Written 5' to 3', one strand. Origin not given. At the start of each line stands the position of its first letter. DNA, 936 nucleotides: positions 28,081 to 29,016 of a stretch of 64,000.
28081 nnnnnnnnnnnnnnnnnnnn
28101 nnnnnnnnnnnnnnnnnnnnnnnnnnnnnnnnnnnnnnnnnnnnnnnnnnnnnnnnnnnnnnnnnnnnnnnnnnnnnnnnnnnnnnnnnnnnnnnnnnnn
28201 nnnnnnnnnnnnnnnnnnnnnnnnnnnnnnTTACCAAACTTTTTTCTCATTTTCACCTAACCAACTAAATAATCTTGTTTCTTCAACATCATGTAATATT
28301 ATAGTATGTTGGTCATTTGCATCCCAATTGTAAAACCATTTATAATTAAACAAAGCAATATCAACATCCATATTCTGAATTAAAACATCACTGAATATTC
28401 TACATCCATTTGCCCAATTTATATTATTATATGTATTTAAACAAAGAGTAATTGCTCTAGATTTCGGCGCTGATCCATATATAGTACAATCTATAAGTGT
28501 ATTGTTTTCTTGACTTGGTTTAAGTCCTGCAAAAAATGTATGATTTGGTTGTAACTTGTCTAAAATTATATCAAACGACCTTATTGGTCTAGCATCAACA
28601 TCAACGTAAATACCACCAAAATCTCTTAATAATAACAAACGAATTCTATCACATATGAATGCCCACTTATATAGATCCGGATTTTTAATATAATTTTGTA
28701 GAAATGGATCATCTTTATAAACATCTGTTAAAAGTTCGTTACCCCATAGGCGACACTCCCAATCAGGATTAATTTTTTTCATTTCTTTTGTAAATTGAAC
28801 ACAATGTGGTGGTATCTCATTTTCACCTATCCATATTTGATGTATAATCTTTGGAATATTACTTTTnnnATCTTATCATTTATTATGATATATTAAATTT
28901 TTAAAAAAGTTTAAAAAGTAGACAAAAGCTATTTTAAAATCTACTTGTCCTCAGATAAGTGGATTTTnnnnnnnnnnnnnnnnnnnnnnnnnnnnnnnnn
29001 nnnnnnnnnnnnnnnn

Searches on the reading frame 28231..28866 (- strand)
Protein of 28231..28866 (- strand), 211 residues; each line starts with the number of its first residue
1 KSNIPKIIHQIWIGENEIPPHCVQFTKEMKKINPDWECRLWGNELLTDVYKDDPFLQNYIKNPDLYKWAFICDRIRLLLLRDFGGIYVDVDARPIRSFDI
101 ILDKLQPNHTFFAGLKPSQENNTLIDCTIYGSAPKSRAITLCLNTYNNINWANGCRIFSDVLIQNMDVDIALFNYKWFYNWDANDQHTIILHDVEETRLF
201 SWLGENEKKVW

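Call 4: search_protein_families(library=pfam, proteins=[window:28231-28866:-], max_evalue=0.1)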
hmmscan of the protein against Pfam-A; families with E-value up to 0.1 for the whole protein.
window:28231-28866:- (211 aa): 3 families
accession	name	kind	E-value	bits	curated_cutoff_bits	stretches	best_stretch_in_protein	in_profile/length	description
PF04488.21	Gly_transf_sug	-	2.2e-09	38.3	23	1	20-104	2-85/93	Glycosyltransferase sugar-binding region containing DXD motif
PF12919.13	TcdA_TcdB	-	5.7e-06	26.3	23.6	1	72-96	174-198/382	TcdA/TcdB catalytic glycosyltransferase domain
PF05704.18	Caps_synth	-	0.00051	20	24.5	1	3-90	45-132/278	Capsular polysaccharide synthesis protein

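Call 6: search_protein_families(library=phrogs, proteins=[window:28231-28866:-], max_evalue=0.01)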
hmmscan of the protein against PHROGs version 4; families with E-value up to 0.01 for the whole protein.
window:28231-28866:- (211 aa): 0 families
